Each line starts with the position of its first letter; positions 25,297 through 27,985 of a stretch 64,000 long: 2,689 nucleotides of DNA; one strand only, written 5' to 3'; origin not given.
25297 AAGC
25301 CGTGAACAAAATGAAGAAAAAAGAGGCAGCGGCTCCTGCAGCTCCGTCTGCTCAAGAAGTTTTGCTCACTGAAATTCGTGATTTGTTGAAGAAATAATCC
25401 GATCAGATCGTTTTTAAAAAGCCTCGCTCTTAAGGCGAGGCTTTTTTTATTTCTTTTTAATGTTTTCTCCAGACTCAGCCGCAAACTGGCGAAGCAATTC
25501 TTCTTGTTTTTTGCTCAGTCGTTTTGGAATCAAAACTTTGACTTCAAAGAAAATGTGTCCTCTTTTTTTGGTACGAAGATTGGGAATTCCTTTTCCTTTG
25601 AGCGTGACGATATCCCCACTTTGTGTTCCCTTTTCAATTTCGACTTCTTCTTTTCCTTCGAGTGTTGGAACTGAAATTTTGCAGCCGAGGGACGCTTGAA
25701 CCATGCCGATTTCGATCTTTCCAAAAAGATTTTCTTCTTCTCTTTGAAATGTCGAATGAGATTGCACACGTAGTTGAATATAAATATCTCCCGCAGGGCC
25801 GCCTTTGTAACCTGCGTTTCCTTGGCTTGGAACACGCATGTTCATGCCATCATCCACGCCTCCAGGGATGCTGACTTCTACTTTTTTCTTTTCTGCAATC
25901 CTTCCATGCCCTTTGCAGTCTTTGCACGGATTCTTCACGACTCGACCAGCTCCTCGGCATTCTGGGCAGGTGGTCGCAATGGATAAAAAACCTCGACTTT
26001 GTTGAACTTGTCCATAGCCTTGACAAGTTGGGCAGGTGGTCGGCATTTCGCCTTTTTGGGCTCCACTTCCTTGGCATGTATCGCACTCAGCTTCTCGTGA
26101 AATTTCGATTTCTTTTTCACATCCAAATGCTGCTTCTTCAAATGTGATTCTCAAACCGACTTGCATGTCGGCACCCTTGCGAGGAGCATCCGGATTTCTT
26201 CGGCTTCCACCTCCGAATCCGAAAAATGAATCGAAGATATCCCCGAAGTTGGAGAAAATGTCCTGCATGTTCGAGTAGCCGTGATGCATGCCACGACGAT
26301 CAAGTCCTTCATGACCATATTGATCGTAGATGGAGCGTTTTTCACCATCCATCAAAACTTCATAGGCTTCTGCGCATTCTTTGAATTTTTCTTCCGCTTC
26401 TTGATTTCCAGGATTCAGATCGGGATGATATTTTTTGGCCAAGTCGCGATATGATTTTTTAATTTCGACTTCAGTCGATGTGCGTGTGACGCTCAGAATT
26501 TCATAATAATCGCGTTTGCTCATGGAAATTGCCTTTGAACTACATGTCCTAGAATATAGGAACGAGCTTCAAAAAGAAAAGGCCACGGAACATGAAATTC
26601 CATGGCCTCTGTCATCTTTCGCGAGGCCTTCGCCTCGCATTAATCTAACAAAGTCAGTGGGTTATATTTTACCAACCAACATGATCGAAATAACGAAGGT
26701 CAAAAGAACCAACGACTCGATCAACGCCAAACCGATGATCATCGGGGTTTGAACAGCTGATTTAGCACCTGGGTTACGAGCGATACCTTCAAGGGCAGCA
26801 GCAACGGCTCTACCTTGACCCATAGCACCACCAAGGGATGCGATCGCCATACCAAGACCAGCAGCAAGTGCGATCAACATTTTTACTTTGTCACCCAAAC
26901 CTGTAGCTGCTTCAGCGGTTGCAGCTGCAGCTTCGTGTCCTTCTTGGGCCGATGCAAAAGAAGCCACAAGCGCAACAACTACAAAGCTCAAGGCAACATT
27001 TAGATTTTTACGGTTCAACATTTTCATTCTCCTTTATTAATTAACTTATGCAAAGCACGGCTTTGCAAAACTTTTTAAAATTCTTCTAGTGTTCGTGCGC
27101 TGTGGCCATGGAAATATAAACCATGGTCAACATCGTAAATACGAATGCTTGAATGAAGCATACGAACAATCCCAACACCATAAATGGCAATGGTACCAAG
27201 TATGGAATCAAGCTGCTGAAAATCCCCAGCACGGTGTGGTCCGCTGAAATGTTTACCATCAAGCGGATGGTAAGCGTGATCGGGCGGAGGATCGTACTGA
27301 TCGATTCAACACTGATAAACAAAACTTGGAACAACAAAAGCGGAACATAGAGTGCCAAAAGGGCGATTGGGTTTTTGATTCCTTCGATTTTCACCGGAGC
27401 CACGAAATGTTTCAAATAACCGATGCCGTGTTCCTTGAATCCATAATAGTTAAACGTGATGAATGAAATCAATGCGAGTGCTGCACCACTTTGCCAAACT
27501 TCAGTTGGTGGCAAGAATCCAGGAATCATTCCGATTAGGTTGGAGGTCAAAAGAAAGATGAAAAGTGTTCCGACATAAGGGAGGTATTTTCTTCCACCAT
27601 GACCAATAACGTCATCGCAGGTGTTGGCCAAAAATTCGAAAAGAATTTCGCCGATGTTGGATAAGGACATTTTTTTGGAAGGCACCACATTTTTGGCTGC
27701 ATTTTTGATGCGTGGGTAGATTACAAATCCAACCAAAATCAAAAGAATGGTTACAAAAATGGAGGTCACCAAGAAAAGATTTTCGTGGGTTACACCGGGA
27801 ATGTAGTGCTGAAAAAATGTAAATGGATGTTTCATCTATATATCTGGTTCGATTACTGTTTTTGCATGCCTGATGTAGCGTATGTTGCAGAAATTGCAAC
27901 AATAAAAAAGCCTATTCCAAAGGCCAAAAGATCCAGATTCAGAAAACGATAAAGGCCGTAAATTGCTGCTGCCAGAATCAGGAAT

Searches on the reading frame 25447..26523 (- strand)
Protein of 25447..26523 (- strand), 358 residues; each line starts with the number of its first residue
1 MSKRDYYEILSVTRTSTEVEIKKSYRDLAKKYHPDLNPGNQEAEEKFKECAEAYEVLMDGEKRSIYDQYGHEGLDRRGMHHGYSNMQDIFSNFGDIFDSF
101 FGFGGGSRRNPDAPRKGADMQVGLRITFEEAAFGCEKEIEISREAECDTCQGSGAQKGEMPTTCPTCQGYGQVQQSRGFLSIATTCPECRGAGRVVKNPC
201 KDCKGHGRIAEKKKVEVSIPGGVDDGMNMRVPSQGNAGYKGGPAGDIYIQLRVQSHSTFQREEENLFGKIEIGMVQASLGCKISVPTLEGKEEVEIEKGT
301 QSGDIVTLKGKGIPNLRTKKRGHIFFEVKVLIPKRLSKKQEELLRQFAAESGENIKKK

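Call 54: search_protein_families(library=pfam, proteins=[window:25447-26523:-], max_evalue=0.00001)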
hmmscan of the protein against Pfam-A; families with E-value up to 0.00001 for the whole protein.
window:25447-26523:- (358 aa): 3 families
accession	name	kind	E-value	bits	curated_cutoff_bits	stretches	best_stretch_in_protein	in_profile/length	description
PF01556.23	DnaJ_C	-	8.5e-47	159.4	26.6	1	121-333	2-152/152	DnaJ C terminal domain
PF00226.36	DnaJ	-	1.3e-26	92.9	27.8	1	5-67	1-63/63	DnaJ domain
PF00684.25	DnaJ_CXXCXGXG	-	7.2e-16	58.6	32.7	1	147-207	1-65/65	DnaJ central domain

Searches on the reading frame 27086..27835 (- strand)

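Call 54: search_protein_families(library=pfam, proteins=[window:27086-27835:-], max_evalue=0.00001)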
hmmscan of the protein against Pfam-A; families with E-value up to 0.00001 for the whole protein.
window:27086-27835:- (249 aa): 1 family
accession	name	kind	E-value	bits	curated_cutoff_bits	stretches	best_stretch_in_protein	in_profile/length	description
PF00119.25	ATP-synt_A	-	3.7e-45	154.9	33.9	1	26-242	4-217/217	ATP synthase A chain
